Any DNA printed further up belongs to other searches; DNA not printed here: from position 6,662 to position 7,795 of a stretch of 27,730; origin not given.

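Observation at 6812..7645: Cargo of the insertion: a membrane-tethered 277-aa protein of foreign composition and no recognisable domain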

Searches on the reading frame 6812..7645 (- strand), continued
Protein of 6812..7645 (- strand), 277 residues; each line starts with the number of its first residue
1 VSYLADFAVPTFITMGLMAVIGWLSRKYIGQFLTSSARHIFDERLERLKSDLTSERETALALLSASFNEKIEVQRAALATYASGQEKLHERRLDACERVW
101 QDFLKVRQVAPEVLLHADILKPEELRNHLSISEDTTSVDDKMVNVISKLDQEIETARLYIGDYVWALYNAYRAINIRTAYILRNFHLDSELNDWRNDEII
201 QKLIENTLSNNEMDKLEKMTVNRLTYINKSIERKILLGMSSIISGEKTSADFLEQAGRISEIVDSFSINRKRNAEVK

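Call 39: search_protein_families(library=padloc, alignment_id=A3, max_evalue=0.01)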
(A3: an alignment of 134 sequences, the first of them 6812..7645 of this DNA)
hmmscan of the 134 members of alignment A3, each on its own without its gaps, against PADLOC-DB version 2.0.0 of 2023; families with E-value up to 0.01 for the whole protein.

A. member 1, window:6812-7645:- (277 aa): 0 families

B. families by the number of members that match (of 134 scanned): 12 families
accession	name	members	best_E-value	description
PDLC01937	CARF7--CARF_RelE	1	0.0014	-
PDLC02132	Csn2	1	0.0014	-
PDLC00598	ZorA1|ZorA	1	0.0018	MotA/ExbB/TolQ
PDLC04633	PDC-M40C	1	0.0023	-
PDLC04727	PDC-M61A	1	0.0029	-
PDLC04083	SIR2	1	0.0035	-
PDLC00687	Effector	1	0.004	2TM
PDLC00641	ZorB2|ZorB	1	0.0055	MotB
PDLC04358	PDC-M04B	1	0.008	-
PDLC04872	PDC-S05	1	0.0084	-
PDLC00989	Cmr6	1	0.0087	Cmr6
PDLC01054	C3a55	1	0.0087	ABC permease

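Call 40: search_protein_families(library=phrogs, alignment_id=A3, max_evalue=0.01)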
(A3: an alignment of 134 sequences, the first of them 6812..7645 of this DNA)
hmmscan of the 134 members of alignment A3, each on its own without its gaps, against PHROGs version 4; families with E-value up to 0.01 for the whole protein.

A. member 1, window:6812-7645:- (277 aa): 0 families

B. families by the number of members that match (of 134 scanned): 10 families
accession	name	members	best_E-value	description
phrog_26391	-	10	6.1e-08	-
phrog_19136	-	1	0.0016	-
phrog_2466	-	1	0.0035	Rz-like spanin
phrog_1152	-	1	0.0046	Rz-like spanin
phrog_1331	-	1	0.0049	-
phrog_3958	-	1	0.005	-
phrog_17928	-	1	0.0052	-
phrog_11086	-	1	0.0073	-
phrog_10721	-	1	0.0081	-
phrog_27695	-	1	0.0082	-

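Call 41: list_cluster_members(proteins=[P0003, P0004, P0005, P0006, P0007, P0008, P0009, P0010, P0011, P0012])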
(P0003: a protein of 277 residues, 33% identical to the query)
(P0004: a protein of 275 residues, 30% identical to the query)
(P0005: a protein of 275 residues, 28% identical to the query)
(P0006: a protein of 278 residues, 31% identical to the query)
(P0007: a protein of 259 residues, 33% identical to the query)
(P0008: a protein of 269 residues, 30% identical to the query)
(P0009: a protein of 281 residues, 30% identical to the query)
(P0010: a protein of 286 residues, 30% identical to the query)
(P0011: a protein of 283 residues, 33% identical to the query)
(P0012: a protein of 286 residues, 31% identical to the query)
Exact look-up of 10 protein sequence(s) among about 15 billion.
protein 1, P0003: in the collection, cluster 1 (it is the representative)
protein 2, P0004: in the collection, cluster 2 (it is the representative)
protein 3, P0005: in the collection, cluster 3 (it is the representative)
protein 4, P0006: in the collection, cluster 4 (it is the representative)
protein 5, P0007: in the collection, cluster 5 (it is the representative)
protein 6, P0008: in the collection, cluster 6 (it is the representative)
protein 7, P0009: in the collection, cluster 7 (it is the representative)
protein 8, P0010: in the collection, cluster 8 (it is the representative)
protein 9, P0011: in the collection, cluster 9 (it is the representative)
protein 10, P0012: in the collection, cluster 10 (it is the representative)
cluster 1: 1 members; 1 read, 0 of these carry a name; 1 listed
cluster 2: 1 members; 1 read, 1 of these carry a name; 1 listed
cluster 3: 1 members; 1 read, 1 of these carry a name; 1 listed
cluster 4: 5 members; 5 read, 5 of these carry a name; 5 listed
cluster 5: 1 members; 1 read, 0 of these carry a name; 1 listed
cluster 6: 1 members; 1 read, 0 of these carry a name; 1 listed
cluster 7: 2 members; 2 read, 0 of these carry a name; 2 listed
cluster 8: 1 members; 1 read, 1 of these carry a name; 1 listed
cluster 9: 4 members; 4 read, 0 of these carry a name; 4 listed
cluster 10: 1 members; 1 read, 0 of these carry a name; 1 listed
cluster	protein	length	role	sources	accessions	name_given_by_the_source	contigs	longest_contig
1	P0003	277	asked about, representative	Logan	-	-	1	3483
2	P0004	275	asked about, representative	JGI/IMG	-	hypothetical protein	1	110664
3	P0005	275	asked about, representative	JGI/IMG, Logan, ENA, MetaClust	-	\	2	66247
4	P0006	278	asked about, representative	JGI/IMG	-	hypothetical protein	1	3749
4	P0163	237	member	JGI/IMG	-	hypothetical protein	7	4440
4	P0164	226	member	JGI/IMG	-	hypothetical protein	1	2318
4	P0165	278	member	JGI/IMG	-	hypothetical protein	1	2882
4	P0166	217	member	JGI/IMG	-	hypothetical protein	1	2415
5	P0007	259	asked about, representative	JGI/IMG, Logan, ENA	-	-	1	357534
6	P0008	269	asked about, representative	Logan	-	-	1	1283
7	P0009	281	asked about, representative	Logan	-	-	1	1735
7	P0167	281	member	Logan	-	-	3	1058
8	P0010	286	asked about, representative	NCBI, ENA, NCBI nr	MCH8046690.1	MAG: hypothetical protein IID44_23555 [Planctomycetes bacterium] | hypothetical protein [Planctomycetota bacterium]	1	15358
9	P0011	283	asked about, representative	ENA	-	-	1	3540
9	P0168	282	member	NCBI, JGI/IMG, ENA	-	-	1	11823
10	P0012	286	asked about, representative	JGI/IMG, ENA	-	-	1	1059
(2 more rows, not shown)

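Call 42: predict_structure(alignment_id=A3)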
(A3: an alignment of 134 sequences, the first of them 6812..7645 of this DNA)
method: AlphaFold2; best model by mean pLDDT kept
length: 277 residues; sequences in the alignment: 134
mean_pLDDT: 92.9   pTM: 0.75
mean pLDDT of the five models: 92.9, 89.8, 89.4, 89.2, 88.5
residues with pLDDT >= 90: 220; 70-90: 55; 50-70: 2; < 50: 0
segments of 3 or more residues with pLDDT < 50: none
pLDDT, mean of each block of 10 residues (from residue 1): 78 95 97 97 98 97 95 95 96 97 92 90 91 80 85 94 97 94 85 91 98 97 97 98 92 92 93 92
secondary structure, 60 per line:
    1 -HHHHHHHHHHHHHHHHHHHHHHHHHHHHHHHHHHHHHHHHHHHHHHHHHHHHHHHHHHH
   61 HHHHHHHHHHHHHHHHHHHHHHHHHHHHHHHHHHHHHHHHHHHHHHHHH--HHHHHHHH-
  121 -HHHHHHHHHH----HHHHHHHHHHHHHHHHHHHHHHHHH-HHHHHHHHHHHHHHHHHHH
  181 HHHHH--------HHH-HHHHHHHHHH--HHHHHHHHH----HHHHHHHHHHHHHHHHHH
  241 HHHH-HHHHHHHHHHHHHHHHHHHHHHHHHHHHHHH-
elements in order: H2-109 H112-119 H122-131 H136-160 H162-185 H198-207 H210-218 H223-244 H246-276

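Call 45: find_encoding_contigs(protein=P0007, flank=10000, max_places=2)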
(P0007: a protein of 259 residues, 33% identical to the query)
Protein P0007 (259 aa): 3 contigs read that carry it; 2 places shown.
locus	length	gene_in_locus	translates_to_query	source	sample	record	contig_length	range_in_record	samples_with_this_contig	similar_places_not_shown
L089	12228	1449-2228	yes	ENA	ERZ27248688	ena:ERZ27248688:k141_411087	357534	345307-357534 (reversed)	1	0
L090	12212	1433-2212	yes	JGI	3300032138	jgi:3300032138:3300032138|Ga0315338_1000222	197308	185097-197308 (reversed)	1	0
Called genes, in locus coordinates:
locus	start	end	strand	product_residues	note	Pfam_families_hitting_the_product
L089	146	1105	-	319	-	-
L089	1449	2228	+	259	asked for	-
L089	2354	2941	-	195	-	PF12917:YfbR-like, PF13023:HD_3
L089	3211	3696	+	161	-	PF03733:YccF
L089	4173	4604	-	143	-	PF09538:FYDLN_acid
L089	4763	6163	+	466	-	PF00275:EPSP_synthase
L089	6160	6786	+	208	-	PF02224:Cytidylate_kin, PF13189:Cytidylate_kin2, PF13207:AAA_17 (weak)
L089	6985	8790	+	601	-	PF00575:S1, PF21710:Spt6_S1 (faint), PF00575:S1, PF23459:S1_RRP5 (weak), PF00575:S1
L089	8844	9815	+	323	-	PF01343:Peptidase_S49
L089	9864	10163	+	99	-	PF00216:Bac_DNA_binding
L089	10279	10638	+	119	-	PF06305:LapA_dom (weak)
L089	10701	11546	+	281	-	PF13517:FG-GAP_3 (weak)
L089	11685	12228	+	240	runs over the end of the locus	PF00215:OMPdecase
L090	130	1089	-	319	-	-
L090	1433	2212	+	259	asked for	-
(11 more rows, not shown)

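Call 46: find_encoding_contigs(protein=P0004, flank=10000, max_places=2)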
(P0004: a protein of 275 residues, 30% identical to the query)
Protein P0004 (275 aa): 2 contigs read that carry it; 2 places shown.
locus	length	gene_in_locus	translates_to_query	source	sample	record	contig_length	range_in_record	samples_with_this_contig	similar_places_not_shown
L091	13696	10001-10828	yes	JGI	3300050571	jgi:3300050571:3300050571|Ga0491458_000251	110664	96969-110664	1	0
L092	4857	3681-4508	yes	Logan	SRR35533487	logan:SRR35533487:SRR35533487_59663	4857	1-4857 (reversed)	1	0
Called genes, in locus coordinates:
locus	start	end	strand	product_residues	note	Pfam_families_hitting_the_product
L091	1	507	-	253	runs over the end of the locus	-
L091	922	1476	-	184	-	-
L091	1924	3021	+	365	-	PF03783:CsgG, PF13036:LpoB (weak)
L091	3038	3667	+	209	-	-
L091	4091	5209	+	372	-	PF13036:LpoB, PF03783:CsgG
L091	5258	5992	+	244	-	PF07012:Curlin_rpt (faint)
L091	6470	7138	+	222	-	-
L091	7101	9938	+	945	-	-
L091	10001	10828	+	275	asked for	-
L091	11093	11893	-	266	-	-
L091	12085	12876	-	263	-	-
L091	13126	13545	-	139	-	-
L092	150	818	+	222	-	-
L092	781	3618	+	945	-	-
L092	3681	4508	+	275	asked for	-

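Call 49: fold_search(model_id=the predicted structure, library=pdb)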
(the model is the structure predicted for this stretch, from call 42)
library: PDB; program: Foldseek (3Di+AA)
matches with E <= 10: 561; with E <= 0.001: 0
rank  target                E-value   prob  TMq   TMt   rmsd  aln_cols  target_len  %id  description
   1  4tql_B                7.9e-02  0.69  0.24  0.27  39.8       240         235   18  Computationally designed three helix bundle (released 2014-10-15)
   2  4tql_A                1.3e-01  0.47  0.21  0.24  36.0       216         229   15  Computationally designed three helix bundle (released 2014-10-15)
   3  6z0c_A                1.3e-01  0.21  0.14  0.18  24.7       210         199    8  Structure of in silico modelled artificial Maquette-3 protein (released 2021-03-17)
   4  9fqr_FA               1.4e-01  0.38  0.23  0.22  40.3       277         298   15  96-nm repeat of axonemal doublet microtubules from bovine sperm (released 2025-03-26)
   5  7cbc_A                1.5e-01  0.30  0.20  0.18  14.4       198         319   16  Crystal structure of a de novo designed switch protein caging a hemagglutinin binder (released 2020-12-23)
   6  8gl3                  1.6e-01  0.35  0.20  0.27  17.5       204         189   13  De novo design of monomeric helical bundles for pH-controlled membrane lysis (released 2023-09-06)
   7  6z0c_C                1.7e-01  0.13  0.12  0.15  22.8       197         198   11  Structure of in silico modelled artificial Maquette-3 protein (released 2021-03-17)
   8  4e40                  2.0e-01  0.16  0.15  0.17  32.2       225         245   10  The haptoglobin-hemoglobin receptor of Trypanosoma congolense (released 2013-01-16)
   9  8tn1_A                2.4e-01  0.23  0.14  0.24  16.5       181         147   10  De novo designed protein binds poly ADP ribose polymerase inhibitors (PARPi) - apo (released 2024-04-24)
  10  8i7r_B4               2.7e-01  0.33  0.24  0.22  37.8       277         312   13  In situ structure of axonemal doublet microtubules in mouse sperm with 48-nm repeat (released 2023-10-11)
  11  3g9g                  2.7e-01  0.14  0.14  0.16  27.4       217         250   14  Crystal Structure of the N-terminal EFC/F-BAR domain of Syp1 (released 2009-09-22)
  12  7xge_A                3.0e-01  0.33  0.21  0.31  12.4       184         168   14  Crystal structure of MCL-1 in complex with computationally designed inhibitor protein (released 2022-07-20)
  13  5vju                  3.0e-01  0.25  0.19  0.25  23.3       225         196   10  De Novo Photosynthetic Reaction Center Protein Variant Equipped with His-Tyr H-bond, Heme B, and Cd(II) ions (released 2018-04-25)
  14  9cpb_5O               3.1e-01  0.23  0.22  0.21  38.2       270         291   17  Atomic model of bovine Fallopian tube cilia doublet microtubule (48-nm periodicity) (released 2024-10-30)
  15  9jih_B                3.1e-01  0.16  0.16  0.17  30.8       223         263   14  Crystal structure of BAR domain of ACAP4 (released 2026-01-14)
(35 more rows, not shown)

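Call 52: fold_search(model_id=the predicted structure, library=viral)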
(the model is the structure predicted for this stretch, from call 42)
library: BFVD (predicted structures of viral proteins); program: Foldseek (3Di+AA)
matches with E <= 10: 431; with E <= 0.001: 0
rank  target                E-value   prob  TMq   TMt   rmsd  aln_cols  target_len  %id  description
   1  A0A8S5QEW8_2          2.2e-02  0.84  0.23  0.09  14.2       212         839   12  Putative tail protein (Fragment) [Siphoviridae sp. ctbvd11]
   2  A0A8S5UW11            1.1e-01  0.35  0.16  0.06  24.6       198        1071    9  Uncharacterized protein [Siphoviridae sp. ctgaU3]
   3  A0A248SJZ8            1.2e-01  0.23  0.17  0.16  24.9       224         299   12  (no name in the UniProt tables at hand)
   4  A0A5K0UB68            1.8e-01  0.23  0.18  0.20  23.1       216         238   16  t-SNARE coiled-coil homology domain-containing protein [Yasminevirus sp. GU-2018]
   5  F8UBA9                1.8e-01  0.20  0.18  0.21  23.8       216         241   14  (no name in the UniProt tables at hand)
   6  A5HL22                2.5e-01  0.63  0.33  0.24  23.7       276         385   12  PfWMP3_28 [Phormidium phage Pf-WMP3]
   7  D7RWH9                2.5e-01  0.47  0.25  0.27  14.8       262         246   12  (no name in the UniProt tables at hand)
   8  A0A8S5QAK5            2.9e-01  0.35  0.25  0.06  40.8       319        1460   12  Minor tail protein [Myoviridae sp. ctm8X17]
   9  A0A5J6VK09            2.9e-01  0.12  0.14  0.15  30.1       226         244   11  Uncharacterized protein [Megaviridae environmental sample]
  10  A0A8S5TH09            3.4e-01  0.14  0.16  0.07  26.6       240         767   15  Uncharacterized protein [Myoviridae sp. ctIty1]
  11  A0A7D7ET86            3.4e-01  0.13  0.17  0.13  21.8       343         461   10  (no name in the UniProt tables at hand)
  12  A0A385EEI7            3.8e-01  0.14  0.15  0.15  28.0       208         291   11  Uncharacterized protein [Caulobacter phage CcrBL9]
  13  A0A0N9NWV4            4.0e-01  0.20  0.18  0.05  38.0       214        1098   12  (no name in the UniProt tables at hand)
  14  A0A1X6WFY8            4.2e-01  0.15  0.19  0.21  20.5       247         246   14  (no name in the UniProt tables at hand)
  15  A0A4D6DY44            4.2e-01  0.14  0.16  0.18  26.1       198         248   10  Uncharacterized protein [Edwardsiella phage pEt-SU]
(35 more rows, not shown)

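Call 59: search_protein_families(library=ncbifam, alignment_id=A3, max_evalue=0.001)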
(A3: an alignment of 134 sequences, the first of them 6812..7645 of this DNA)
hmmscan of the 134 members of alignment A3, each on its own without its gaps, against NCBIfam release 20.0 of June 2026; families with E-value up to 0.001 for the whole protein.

A. member 1, window:6812-7645:- (277 aa): 1 family
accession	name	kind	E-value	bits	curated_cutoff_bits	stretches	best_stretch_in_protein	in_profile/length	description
NF001751.0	PRK00478.1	equivalog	0.00012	21.1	436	1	156-230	210-286/505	segregation/condensation protein A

B. families by the number of members that match (of 134 scanned): 2 families
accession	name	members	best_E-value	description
NF001751.0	PRK00478.1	1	0.00012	segregation/condensation protein A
NF005134.0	PRK06585.1-1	1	0.00077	DNA polymerase III subunit delta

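Call 61: find_related_loci(query=A4, collection=viral_contigs, flank=10000)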
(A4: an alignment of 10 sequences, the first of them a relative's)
Query A4 (274 aa) in viral_contigs; peptide patterns used: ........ (x = any residue, [..] = any of these).
13 stretches matched a pattern, but none encodes a relative of the query by tblastn (E <= 1e-3).

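Call 62: find_related_loci(query=A4, collection=metagenome_contigs, flank=10000)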
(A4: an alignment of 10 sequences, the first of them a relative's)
Query A4 (274 aa) in metagenome_contigs; peptide patterns used: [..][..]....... (x = any residue, [..] = any of these).
79 stretches matched a pattern; 14 encode a relative of the query (tblastn E <= 1e-3); 14 distinct loci.
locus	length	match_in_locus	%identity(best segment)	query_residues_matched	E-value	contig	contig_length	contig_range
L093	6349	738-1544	40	1-270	1e-66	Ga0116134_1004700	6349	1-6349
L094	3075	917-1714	32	4-268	2e-47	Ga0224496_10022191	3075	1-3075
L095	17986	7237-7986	32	1-268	1e-45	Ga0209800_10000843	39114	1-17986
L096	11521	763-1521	32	20-269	8e-45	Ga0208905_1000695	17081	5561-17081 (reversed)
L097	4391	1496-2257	31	11-264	2e-44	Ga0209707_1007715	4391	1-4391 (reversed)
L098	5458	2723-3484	31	11-264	2e-44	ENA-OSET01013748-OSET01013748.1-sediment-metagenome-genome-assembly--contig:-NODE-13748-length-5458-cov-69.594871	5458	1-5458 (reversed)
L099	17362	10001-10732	30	4-247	2e-35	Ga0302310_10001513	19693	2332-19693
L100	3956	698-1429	30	4-247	2e-35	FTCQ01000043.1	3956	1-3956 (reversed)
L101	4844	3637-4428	29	1-260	2e-34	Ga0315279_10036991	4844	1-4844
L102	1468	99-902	28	5-264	3e-35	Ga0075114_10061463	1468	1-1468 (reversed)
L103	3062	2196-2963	28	1-252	9e-34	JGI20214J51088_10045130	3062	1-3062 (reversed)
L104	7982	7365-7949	31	4-198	4e-29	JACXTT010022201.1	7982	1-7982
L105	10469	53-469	33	130-268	6e-24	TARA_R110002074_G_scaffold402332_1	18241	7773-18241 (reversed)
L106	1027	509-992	34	20-180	4e-20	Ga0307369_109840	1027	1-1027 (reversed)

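Call 64: search_protein_families(library=pfam, proteins=[L095:2988-4559:+, L095:4556-4954:+, L095:4951-6012:+, L095:5996-7240:+, L095:8034-11171:+, L104:3105-5351:+, L104:5368-6426:+, L104:6423-7238:+, L093:1829-3811:+, L093:4030-5082:-], max_evalue=0.0001)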
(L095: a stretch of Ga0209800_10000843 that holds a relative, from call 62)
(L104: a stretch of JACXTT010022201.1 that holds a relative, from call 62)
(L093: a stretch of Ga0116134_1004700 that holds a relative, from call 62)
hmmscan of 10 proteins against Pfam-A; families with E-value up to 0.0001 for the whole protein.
L095:2988-4559:+ (523 aa): 2 families
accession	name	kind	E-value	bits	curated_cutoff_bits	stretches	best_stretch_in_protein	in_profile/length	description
PF02384.22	N6_Mtase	-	9.9e-110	367.1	20.4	1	161-482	2-311/311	N-6 DNA Methylase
PF12161.14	HsdM_N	-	2.6e-24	86.8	24.5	1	24-145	2-131/135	HsdM N-terminal domain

L095:4556-4954:+ (132 aa): 1 family
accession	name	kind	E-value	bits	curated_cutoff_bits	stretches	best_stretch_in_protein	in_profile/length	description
PF10711.15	DUF2513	-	9.9e-05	23.1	29.6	0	3-109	2-93/100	Hypothetical protein (DUF2513)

L095:4951-6012:+ (353 aa): 1 family
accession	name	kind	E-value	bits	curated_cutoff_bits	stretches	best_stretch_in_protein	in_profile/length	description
PF13310.11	Virulence_RhuM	-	5.5e-115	383.4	33.7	1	72-317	1-247/252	Virulence protein RhuM family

L095:5996-7240:+ (414 aa): 1 family
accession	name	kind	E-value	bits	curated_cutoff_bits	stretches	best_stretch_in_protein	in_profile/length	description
PF01420.25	Methylase_S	-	9.2e-38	130.5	22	2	4-166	1-167/168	Type I restriction modification DNA specificity domain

L095:8034-11171:+ (1045 aa): 5 families
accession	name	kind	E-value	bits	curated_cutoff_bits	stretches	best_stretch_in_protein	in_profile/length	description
PF11867.13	T1RH-like_C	-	8.3e-121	403.8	26.8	1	703-1041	2-327/329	Type I restriction enzyme HindI endonuclease subunit-like, C-terminal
PF18766.7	SWI2_SNF2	-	5e-78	262.2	26.7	1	269-518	1-221/221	SWI2/SNF2 ATPase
PF04313.20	HSDR_N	-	6.2e-45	153.9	25.1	1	4-208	2-195/198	Type I restriction enzyme R protein N terminus (HSDR_N)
PF22679.2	T1R_D3-like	-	4.4e-22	79.6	27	1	621-686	89-156/158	Type I restriction enzyme subunit R domain 3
PF04851.21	ResIII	-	4.6e-16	59.6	22.5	1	268-450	6-163/164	Type III restriction enzyme, res subunit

L104:3105-5351:+ (748 aa): 3 families
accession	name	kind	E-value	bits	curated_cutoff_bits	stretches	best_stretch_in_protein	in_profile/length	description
PF14457.11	Prok-E2_A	-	1.8e-30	106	25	1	9-152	2-147/163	Prokaryotic E2 family A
PF00899.27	ThiF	-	2e-10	40.7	28.1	1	361-410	20-69/238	ThiF family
PF14464.11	Prok-JAB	-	1.5e-08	34.9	25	1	623-726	3-95/114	Prokaryotic homologs of the JAB domain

L104:5368-6426:+ (352 aa): 0 families

L104:6423-7238:+ (271 aa): 0 families

L093:1829-3811:+ (660 aa): 15 families
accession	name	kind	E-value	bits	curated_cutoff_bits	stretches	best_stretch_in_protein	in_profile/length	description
PF07719.23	TPR_2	-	2.1e-23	80.9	27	1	321-348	6-33/34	Tetratricopeptide repeat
PF00515.34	TPR_1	-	1.6e-18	66.1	27.8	1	320-348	5-33/34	Tetratricopeptide repeat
PF13428.12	TPR_14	-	9e-15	54.2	23.5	1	322-357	7-42/44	Tetratricopeptide repeat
PF13414.12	TPR_11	-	6.3e-13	48.6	26.8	2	326-358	4-36/42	TPR repeat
PF13181.12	TPR_8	-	2.3e-12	46.4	25.7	1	321-348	6-33/34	Tetratricopeptide repeat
PF13424.12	TPR_12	-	5.1e-11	43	30.1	2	319-365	5-60/77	Tetratricopeptide repeat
PF14280.11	DUF4365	-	1.3e-10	41.9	24.3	1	27-149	7-129/139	Domain of unknown function (DUF4365)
PF13432.12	TPR_16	-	2.1e-09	38.1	32.7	0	287-348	8-63/65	Tetratricopeptide repeat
PF13174.12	TPR_6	-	9.9e-09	35.7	26.3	0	322-348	6-32/33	Tetratricopeptide repeat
PF13176.12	TPR_7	-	3.5e-08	33.3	27.9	1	321-350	4-33/36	Tetratricopeptide repeat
PF14559.12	TPR_19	-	4.5e-08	33.7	25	0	584-643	5-64/68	Tetratricopeptide repeat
PF13431.12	TPR_17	-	2.1e-07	31.1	24.4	0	338-358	1-21/34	Tetratricopeptide repeat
PF23914.1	TPR_CcmH_CycH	-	9.7e-07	29.2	42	0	479-540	26-86/158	Cytochrome c-type biogenesis protein H TPR domain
PF24575.1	TPR_Slam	-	3e-06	28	35.2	0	561-623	39-100/104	Surface lipoprotein assembly modifier, N-terminal TPR repeats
PF17874.7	TPR_MalT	-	5.2e-05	23.1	45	0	278-359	42-123/336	MalT-like TPR region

L093:4030-5082:- (350 aa): 0 families
